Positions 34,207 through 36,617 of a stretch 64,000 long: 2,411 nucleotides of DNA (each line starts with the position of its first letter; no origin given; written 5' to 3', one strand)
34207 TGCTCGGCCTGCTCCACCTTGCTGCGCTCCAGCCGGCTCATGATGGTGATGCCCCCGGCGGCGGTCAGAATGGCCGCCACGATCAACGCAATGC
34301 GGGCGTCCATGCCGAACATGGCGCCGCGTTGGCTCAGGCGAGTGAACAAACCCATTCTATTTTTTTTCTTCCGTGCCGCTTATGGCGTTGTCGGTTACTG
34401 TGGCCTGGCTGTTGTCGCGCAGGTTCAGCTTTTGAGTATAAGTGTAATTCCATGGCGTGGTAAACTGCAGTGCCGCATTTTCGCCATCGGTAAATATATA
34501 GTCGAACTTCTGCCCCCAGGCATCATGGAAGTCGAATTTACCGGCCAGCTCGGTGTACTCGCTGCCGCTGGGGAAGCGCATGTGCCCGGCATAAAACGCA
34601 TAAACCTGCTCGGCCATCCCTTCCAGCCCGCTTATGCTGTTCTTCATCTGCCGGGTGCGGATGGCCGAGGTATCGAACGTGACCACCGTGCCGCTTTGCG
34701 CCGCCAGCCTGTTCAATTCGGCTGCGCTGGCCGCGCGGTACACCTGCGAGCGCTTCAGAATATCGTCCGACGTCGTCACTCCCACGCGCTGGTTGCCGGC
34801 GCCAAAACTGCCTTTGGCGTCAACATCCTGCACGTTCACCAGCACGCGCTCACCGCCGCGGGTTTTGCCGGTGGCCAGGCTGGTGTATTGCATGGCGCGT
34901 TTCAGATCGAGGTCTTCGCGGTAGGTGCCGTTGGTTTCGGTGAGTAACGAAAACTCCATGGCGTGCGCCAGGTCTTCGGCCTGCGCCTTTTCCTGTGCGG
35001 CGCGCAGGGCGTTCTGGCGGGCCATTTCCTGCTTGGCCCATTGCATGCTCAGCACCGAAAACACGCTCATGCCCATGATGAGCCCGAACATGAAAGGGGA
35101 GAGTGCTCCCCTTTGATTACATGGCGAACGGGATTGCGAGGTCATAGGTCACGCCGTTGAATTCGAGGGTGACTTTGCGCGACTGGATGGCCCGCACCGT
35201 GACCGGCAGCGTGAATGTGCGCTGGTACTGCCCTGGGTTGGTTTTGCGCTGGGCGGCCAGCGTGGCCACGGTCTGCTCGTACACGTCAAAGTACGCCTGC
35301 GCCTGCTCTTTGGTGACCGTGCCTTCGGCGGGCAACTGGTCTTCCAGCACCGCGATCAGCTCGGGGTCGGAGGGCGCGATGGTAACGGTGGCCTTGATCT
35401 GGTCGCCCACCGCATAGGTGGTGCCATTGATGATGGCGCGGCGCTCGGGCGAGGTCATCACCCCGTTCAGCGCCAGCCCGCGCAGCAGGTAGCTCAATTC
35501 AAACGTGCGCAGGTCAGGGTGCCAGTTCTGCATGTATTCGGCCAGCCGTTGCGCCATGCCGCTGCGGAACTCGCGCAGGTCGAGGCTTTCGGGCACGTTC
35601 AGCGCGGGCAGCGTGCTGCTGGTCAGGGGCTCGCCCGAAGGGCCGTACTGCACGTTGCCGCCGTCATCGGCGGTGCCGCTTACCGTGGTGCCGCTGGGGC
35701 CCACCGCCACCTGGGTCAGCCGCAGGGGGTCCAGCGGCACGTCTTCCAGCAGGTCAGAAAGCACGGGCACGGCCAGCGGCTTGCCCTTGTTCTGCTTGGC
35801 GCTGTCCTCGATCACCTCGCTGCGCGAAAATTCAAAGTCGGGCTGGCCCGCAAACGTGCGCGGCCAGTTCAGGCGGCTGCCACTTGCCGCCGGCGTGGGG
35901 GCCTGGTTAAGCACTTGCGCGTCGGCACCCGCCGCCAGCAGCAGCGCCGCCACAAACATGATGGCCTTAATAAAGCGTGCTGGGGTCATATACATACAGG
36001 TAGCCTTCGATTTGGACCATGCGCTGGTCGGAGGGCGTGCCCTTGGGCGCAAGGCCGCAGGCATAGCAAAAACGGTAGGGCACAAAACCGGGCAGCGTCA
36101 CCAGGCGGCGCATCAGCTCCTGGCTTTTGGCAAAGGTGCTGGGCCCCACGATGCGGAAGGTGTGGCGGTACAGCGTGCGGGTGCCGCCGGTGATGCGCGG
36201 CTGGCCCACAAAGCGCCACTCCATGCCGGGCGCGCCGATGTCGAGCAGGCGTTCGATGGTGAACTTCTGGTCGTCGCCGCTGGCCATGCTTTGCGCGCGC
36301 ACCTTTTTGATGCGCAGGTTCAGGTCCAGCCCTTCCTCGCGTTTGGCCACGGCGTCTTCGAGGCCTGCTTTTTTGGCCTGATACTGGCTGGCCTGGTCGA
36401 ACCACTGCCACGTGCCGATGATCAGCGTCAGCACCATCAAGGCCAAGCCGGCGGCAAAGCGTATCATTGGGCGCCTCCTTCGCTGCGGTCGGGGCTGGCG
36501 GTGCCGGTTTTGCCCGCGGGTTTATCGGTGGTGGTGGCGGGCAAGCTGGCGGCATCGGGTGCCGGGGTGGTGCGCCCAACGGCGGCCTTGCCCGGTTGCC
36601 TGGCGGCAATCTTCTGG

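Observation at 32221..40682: Compact, secretin-less type IV filament / T2SS-like operon with divergent non-ATPase parts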

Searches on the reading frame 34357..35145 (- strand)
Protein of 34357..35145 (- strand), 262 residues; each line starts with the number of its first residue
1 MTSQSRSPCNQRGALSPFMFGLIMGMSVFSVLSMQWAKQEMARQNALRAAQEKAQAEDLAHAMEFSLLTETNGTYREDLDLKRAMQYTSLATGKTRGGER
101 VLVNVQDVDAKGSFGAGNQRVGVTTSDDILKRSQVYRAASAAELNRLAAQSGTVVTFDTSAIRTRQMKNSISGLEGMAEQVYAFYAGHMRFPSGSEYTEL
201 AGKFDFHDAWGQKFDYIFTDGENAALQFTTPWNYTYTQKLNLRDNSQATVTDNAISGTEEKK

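Call 4: search_protein_families(library=pfam, proteins=[window:34357-35145:-], max_evalue=0.1)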
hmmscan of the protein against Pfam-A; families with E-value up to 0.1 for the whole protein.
window:34357-35145:- (262 aa): 0 families

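Call 5: search_protein_families(library=ncbifam, proteins=[window:34357-35145:-], max_evalue=0.1)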
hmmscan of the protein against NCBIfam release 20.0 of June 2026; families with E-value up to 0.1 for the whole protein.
window:34357-35145:- (262 aa): 1 family
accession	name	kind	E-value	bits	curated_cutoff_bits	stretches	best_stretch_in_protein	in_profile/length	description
TIGR02017.1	hutG_amidohyd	equivalog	0.0017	17.9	278.75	1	74-164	64-151/263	N-formylglutamate deformylase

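Call 27: search_solved_structures(query=A5, max_evalue=10, show_alignments=2)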
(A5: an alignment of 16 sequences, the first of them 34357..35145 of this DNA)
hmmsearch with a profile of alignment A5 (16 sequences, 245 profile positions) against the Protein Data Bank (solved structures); distinct sequences matched with E-value up to 10: 10.
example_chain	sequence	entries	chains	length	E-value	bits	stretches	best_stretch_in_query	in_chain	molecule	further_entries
4v4x_BK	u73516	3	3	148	1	12.2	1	26-70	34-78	50S ribosomal protein L9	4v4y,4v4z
4v9i_BI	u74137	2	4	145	1.6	11.6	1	26-70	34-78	50S ribosomal protein L9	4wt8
4v87_AK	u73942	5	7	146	1.6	11.6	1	26-70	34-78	50S ribosomal protein L9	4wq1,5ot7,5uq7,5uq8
4v68_BI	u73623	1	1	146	1.6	11.6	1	26-70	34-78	50S ribosomal protein L9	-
4zer_1I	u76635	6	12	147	1.6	11.5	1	26-70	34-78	50S ribosomal protein L9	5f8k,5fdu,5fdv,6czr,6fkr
10px_1I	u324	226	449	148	1.6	11.5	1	26-70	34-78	50S ribosomal protein L9 | Large ribosomal subunit protein bL9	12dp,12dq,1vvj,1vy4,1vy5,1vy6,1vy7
7b5h_AH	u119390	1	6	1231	1.6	11.5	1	197-236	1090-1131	All3317 protein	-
4v8a_AI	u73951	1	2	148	1.7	11.5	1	26-70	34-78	50S ribosomal protein L9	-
4v83_BH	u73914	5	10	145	1.7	11.5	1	26-70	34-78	50S ribosomal protein L9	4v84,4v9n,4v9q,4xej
4v4i_G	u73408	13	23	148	1.8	11.4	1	26-70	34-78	50S ribosomal protein L9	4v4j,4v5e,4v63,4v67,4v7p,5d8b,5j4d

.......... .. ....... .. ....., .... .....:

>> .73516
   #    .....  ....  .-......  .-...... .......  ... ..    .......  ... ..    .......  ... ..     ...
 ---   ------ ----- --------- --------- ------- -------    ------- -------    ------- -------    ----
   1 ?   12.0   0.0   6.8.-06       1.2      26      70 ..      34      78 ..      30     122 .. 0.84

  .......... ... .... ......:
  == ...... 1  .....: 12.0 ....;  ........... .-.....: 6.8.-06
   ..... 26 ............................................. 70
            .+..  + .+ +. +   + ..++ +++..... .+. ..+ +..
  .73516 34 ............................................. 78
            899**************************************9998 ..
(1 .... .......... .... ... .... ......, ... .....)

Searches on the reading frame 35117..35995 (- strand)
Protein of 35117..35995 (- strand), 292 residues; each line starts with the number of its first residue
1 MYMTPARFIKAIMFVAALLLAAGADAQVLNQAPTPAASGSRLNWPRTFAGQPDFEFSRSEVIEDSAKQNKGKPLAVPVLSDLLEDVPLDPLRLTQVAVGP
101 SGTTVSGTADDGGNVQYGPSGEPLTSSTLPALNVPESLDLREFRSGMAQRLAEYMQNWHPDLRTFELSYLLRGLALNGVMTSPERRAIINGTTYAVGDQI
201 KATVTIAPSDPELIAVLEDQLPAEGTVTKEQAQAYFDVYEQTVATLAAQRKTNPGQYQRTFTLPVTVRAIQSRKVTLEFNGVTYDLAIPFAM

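Call 4: search_protein_families(library=pfam, proteins=[window:35117-35995:-], max_evalue=0.1)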
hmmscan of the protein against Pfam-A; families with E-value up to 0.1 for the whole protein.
window:35117-35995:- (292 aa): 1 family
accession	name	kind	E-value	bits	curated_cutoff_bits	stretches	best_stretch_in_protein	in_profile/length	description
PF16537.11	T2SSB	-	4.1e-05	23.6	28.4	1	184-206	17-39/60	Type II secretion system protein B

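Call 5: search_protein_families(library=ncbifam, proteins=[window:35117-35995:-], max_evalue=0.1)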
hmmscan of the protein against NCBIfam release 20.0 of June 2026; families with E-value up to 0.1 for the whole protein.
window:35117-35995:- (292 aa): 1 family
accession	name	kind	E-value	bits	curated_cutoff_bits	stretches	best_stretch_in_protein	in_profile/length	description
NF008869.0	PRK11904.1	equivalog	0.018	12.8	747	1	189-273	175-257/1042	bifunctional proline dehydrogenase/L-glutamate gamma-semialdehyde dehydrogenase PutA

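Call 23: search_solved_structures(query=A3, max_evalue=10, show_alignments=3)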
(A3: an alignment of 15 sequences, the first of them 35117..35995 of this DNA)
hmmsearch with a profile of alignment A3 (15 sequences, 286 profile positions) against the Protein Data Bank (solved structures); distinct sequences matched with E-value up to 10: 6.
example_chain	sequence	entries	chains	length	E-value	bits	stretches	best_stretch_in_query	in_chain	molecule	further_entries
7ur7_A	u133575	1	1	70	0.39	13.4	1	234-283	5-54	17_bp_sh3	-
1wfi_A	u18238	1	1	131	0.47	13.1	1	47-132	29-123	nuclear distribution gene C homolog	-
3i98_A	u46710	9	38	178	0.98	12.1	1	157-202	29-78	Th-IPP | Tt-IPPase | Inorganic pyrophosphatase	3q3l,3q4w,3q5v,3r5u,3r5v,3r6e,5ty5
3q46_A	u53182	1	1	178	0.98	12.1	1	157-202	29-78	Tt-IPPase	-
7n6g_3M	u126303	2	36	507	2.6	10.7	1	102-160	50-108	FAP7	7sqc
6l8n_A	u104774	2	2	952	3.6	10.2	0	178-207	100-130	DNA repair protein RAD5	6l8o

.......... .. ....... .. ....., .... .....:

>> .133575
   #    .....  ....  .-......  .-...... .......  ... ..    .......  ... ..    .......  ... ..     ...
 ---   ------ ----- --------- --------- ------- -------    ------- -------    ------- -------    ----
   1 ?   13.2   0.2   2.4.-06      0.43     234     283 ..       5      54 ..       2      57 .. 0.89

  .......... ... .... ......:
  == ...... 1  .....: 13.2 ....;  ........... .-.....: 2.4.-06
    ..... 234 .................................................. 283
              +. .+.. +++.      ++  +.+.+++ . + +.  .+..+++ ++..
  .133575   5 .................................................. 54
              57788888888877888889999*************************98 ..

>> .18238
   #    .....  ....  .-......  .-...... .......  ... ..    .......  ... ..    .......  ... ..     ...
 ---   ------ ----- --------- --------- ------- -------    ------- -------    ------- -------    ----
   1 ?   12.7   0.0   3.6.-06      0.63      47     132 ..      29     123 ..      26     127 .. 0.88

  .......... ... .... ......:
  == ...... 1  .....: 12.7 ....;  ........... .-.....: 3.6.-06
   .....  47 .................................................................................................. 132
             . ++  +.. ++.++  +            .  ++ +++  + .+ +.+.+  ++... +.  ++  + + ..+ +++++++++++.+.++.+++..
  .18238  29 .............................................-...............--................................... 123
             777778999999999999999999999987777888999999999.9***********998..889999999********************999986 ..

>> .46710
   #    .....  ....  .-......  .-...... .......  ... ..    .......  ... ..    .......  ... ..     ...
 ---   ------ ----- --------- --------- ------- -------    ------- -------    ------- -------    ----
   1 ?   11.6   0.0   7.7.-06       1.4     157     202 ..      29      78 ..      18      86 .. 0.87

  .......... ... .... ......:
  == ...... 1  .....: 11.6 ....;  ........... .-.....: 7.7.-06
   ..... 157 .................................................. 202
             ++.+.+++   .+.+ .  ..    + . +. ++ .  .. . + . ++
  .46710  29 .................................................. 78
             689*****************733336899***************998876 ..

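Call 31: find_homologous_proteins(query=window:35117-35995:-, max_evalue=0.001)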
Query window:35117-35995:- (292 aa): 7 proteins with E <= 0.001 among 8000 candidates.
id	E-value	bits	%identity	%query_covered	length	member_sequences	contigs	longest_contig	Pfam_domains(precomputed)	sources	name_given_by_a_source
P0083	8.2e-187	637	100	100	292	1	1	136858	-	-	-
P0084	1.1e-149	515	86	96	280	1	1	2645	-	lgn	-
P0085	6.8e-93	329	62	94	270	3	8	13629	-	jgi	jgi:hypothetical protein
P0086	9.7e-88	312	59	87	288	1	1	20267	-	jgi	jgi:hypothetical protein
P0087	5.3e-83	296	56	97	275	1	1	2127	-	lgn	-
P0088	2.6e-48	183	40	96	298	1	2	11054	-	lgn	-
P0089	2.1e-42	163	36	96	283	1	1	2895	-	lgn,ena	-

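Call 42: find_homologous_proteins(query=A3, max_evalue=0.001)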
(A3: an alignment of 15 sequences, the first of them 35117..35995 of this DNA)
Query A3 (15 sequences) (292 aa, profile of the alignment): 23 proteins with E <= 0.001 among 8000 candidates.
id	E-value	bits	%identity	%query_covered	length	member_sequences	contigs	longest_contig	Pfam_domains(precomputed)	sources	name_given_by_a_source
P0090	1.0e-93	332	25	58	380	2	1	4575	-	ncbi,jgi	ncbi:MAG: hypothetical protein ACI8QY_000892 [bacterium]|jgi:hypothetical protein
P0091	5.3e-91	323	27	52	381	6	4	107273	-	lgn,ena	-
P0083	3.5e-89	317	100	100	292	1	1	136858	-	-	-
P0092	1.2e-88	315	25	59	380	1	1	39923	-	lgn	-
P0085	7.5e-88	313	62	94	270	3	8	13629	-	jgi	jgi:hypothetical protein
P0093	2.6e-87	311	26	45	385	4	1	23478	-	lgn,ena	-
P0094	3.0e-87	311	46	19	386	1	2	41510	-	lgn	-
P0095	3.4e-86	307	28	52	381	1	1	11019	-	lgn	-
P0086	1.3e-85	305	59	87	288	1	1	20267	-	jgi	jgi:hypothetical protein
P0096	1.8e-85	305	24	52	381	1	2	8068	-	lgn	-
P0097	2.4e-84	301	42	20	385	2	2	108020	-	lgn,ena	-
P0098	1.7e-83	298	27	45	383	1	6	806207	-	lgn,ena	-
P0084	5.4e-83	297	86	96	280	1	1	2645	-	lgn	-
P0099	7.2e-82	293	25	62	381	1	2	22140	-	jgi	jgi:hypothetical protein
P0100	1.1e-79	286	24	52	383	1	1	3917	-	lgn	-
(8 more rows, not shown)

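Call 50: predict_structure(alignment_id=A7)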
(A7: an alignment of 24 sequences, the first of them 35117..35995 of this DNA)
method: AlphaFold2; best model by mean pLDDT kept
length: 292 residues; sequences in the alignment: 24
mean_pLDDT: 68.1   pTM: 0.45
mean pLDDT of the five models: 68.1, 65.5, 65.0, 64.9, 63.5
residues with pLDDT >= 90: 94; 70-90: 60; 50-70: 42; < 50: 96
segments of 3 or more residues with pLDDT < 50: 1-6, 16-42, 73-76, 78-85, 87-134
pLDDT, mean of each block of 10 residues (from residue 1): 46 49 36 33 53 65 65 48 46 36 27 29 37 61 92 91 81 86 88 93 91 93 89 93 93 91 92 89 84 52
secondary structure, 60 per line:
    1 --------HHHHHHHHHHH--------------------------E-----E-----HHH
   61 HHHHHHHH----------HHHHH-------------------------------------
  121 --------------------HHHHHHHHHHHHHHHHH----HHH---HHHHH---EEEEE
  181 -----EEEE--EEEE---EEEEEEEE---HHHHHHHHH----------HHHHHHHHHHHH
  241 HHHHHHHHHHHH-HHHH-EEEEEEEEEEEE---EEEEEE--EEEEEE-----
elements in order: H9-19 H58-68 H79-83 H141-157 H168-172 E176-180 E186-189 E192-195 E199-206 H210-218 H229-252 H254-257 E259-270 E274-279 E282-287

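Call 53: fold_search(model_id=the predicted structure, library=pdb)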
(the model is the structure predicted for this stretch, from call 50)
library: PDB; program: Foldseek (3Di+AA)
matches with E <= 10: 232; with E <= 0.001: 0
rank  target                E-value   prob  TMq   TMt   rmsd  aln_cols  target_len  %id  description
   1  4wfw                  2.0e-01  0.98  0.15  0.50  13.8       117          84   14  The crystal structure of Dickeya dadantii GspB from the type 2 secretion system (released 2015-09-30)
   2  5byp_A                2.4e-01  0.10  0.09  0.18  16.1       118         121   12  Crystal structure of an uncharacterized protein (BACEGG_01585) from Bacteroides eggerthii DSM 20697 at 2.60 A resoluti (released 2015-07-08)
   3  1q5r_H                3.2e-01  0.09  0.13  0.14  19.1       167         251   17  The Rhodococcus 20S proteasome with unprocessed pro-peptides (released 2003-12-16)
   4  3mka_E                4.8e-01  0.07  0.12  0.13  19.4       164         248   16  Crystal Structure of Mycobacterium Tuberculosis Proteasome with propetide and an T1A mutation at beta-subunit (released 2010-05-26)
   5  3mka_G                5.1e-01  0.04  0.10  0.11  21.1       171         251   16  Crystal Structure of Mycobacterium Tuberculosis Proteasome with propetide and an T1A mutation at beta-subunit (released 2010-05-26)
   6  3oss_C                5.7e-01  0.98  0.18  0.75   5.3       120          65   10  The crystal structure of enterotoxigenic Escherichia coli GspC-GspD complex from the type II secretion system (released 2011-08-03)
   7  7enc_q                5.7e-01  0.02  0.08  0.05  32.1       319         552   11  TFIID-based PIC-Mediator holo-complex in fully-assembled state (hPIC-MED) (released 2021-05-26)
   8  2fhg_2                6.1e-01  0.08  0.12  0.15  19.1       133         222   16  Crystal Structure of Mycobacterial Tuberculosis Proteasome (released 2006-02-28)
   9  1q5q_H                6.1e-01  0.08  0.12  0.14  19.2       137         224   18  The Rhodococcus 20S proteasome (released 2003-12-16)
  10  5lzp_A                7.3e-01  0.08  0.12  0.15  19.0       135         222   17  Binding of the C-terminal GQYL motif of the bacterial proteasome activator Bpa to the 20S proteasome (released 2016-11-23)
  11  3mka_H                8.7e-01  0.05  0.11  0.13  19.8       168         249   17  Crystal Structure of Mycobacterium Tuberculosis Proteasome with propetide and an T1A mutation at beta-subunit (released 2010-05-26)
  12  4xr0_A                9.2e-01  0.08  0.12  0.11  11.6       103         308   16  Escherichia Coli Replication Terminator Protein (Tus) Complexed With DNA- G/T mismatch. (released 2015-08-26)
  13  5jgl_A                9.8e-01  0.09  0.14  0.15  13.8       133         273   12  Crystal structure of GtmA in complex with S-Adenosylmethionine (released 2017-03-01)
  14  3mka_V                9.8e-01  0.05  0.12  0.13  19.4       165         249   16  Crystal Structure of Mycobacterium Tuberculosis Proteasome with propetide and an T1A mutation at beta-subunit (released 2010-05-26)
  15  6uak                  1.0e+00  0.09  0.15  0.14  11.7       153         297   12  LahSb - C-terminal methyltransferase involved in RiPP biosynthesis (released 2019-12-04)
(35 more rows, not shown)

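Call 82: search_protein_families(library=pfam, alignment_id=A7, max_evalue=1)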
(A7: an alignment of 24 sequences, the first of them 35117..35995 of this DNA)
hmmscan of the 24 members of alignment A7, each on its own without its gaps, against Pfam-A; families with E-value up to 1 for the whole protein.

A. member 1, window:35117-35995:- (292 aa): 2 families
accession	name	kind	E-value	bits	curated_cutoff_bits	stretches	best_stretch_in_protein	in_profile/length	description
PF16537.11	T2SSB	-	4.1e-05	23.6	28.4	1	184-206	17-39/60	Type II secretion system protein B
PF11773.13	ComGE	-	0.2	12.1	25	1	245-283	22-60/82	Competence system putative prepilin ComGE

B. families by the number of members that match (of 24 scanned): 17 families
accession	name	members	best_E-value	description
PF16537.11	T2SSB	17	2.7e-05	Type II secretion system protein B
PF11773.13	ComGE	7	0.0054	Competence system putative prepilin ComGE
PF23893.1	Y4YQ_C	4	0.16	Uncharacterised protein Y4YQ C-terminal domain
PF13801.11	Metal_resist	1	0.022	Heavy-metal resistance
PF04478.17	Mid2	1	0.026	Mid2 like cell wall stress sensor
PF20698.3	PIN-TPR-GreABC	1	0.026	PIN domain associated with the TPR-GreAB-C-PIN system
PF24989.1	DUF7776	1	0.034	Domain of unknown function (DUF7776)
PF11527.13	ARL2_Bind_BART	1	0.08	The ARF-like 2 binding protein BART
PF09048.16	Cro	1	0.081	Cro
PF02980.22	FokI_dom_2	1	0.094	FokI, recognition domain, subdomain 2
PF22737.1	NNH6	1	0.11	NACHT N-terminal Helical domain 6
PF22072.2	FAP42_B3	1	0.12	FAP42 domain B3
PF20942.3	DUF4785_2nd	1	0.18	Domain of unknown function (DUF4785) central domain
PF04049.19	ANAPC8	1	0.23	Anaphase promoting complex subunit 8 / Cdc23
PF11304.13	DUF3106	1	0.24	Protein of unknown function (DUF3106)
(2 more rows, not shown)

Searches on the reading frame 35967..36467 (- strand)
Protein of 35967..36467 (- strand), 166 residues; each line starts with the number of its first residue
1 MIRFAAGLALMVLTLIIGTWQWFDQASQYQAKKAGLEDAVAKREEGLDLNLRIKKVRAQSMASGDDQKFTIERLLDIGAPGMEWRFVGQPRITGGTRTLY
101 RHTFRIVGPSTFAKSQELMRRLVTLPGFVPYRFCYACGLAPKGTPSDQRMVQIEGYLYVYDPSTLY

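Call 4: search_protein_families(library=pfam, proteins=[window:35967-36467:-], max_evalue=0.1)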
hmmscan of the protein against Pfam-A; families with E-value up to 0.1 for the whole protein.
window:35967-36467:- (166 aa): 1 family
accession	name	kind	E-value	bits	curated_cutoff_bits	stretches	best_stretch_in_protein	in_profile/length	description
PF24801.1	FNIII-A_GpJ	-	0.0092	16.6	27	1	49-111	31-92/126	Tip attachment protein J,FNIII-A domain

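Call 5: search_protein_families(library=ncbifam, proteins=[window:35967-36467:-], max_evalue=0.1)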
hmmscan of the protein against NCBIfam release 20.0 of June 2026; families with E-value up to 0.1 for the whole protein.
window:35967-36467:- (166 aa): 2 families
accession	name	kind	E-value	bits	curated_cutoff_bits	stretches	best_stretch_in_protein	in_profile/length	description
NF047827.1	T3SSXpsH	equivalog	0.02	14.7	160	1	38-72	31-65/145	type II secretion system protein XpsH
NF004125.0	PRK05613.1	equivalog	0.083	11.3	765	1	56-108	85-133/437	O-acetylhomoserine/O-acetylserine sulfhydrylase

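Call 22: search_solved_structures(query=A2, max_evalue=10, show_alignments=1)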
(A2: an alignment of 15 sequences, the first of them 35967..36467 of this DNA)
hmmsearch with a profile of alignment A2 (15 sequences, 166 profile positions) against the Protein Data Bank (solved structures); distinct sequences matched with E-value up to 10: 6.
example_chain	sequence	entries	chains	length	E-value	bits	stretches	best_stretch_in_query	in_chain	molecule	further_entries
9leg_B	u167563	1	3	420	0.36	13.7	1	4-30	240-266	Ammonia monooxygenase subunit B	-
9cl6_A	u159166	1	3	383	0.47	13.3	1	5-31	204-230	Ammonia monooxygenase beta subunit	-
3wb0_A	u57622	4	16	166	0.49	13.3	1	41-78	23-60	Uncharacterized protein MJ0488 | Uncharacterized protein MJ0488, Guanylyltransferase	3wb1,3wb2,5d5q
7np8_A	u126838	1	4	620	0.5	13.2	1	127-158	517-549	Coenzyme F420-dependent sulfite reductase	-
5nf8_A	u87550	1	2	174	0.61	13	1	3-61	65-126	Respiratory supercomplex factor 1, mitochondrial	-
5yz4_A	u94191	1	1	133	0.91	12.4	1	45-77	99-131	rRNA-processing protein fcf1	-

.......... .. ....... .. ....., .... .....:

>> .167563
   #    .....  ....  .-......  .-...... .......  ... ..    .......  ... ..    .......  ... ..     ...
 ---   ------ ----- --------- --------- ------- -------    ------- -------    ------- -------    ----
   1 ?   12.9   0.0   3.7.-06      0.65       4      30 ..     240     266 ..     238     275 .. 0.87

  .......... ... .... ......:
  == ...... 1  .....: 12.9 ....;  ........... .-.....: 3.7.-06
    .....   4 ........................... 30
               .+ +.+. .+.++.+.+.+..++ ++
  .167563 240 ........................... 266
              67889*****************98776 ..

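Call 81: search_protein_families(library=pfam, alignment_id=A2, max_evalue=1)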
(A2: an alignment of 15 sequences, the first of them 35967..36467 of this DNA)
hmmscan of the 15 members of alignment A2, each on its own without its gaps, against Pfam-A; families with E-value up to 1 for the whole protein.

A. member 1, window:35967-36467:- (166 aa): 1 family
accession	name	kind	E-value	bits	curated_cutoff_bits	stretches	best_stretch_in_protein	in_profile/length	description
PF24801.1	FNIII-A_GpJ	-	0.0092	16.6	27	1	49-111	31-92/126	Tip attachment protein J,FNIII-A domain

B. families by the number of members that match (of 15 scanned): 7 families
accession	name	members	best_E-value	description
PF11576.14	HcgB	2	0.12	FeGP cofactor biosynthesis protein HcgB, guanylyltransferase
PF24801.1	FNIII-A_GpJ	1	0.0092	Tip attachment protein J,FNIII-A domain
PF04977.20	DivIC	1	0.04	Septum formation initiator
PF20068.4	Amphi-Trp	1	0.087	Amphi-Trp domain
PF03293.19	Pox_RNA_pol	1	0.09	Poxvirus DNA-directed RNA polymerase, 18 kD subunit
PF20111.4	DUF6501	1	0.12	Family of unknown function (DUF6501)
PF12086.13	DUF3563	1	0.19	Protein of unknown function (DUF3563)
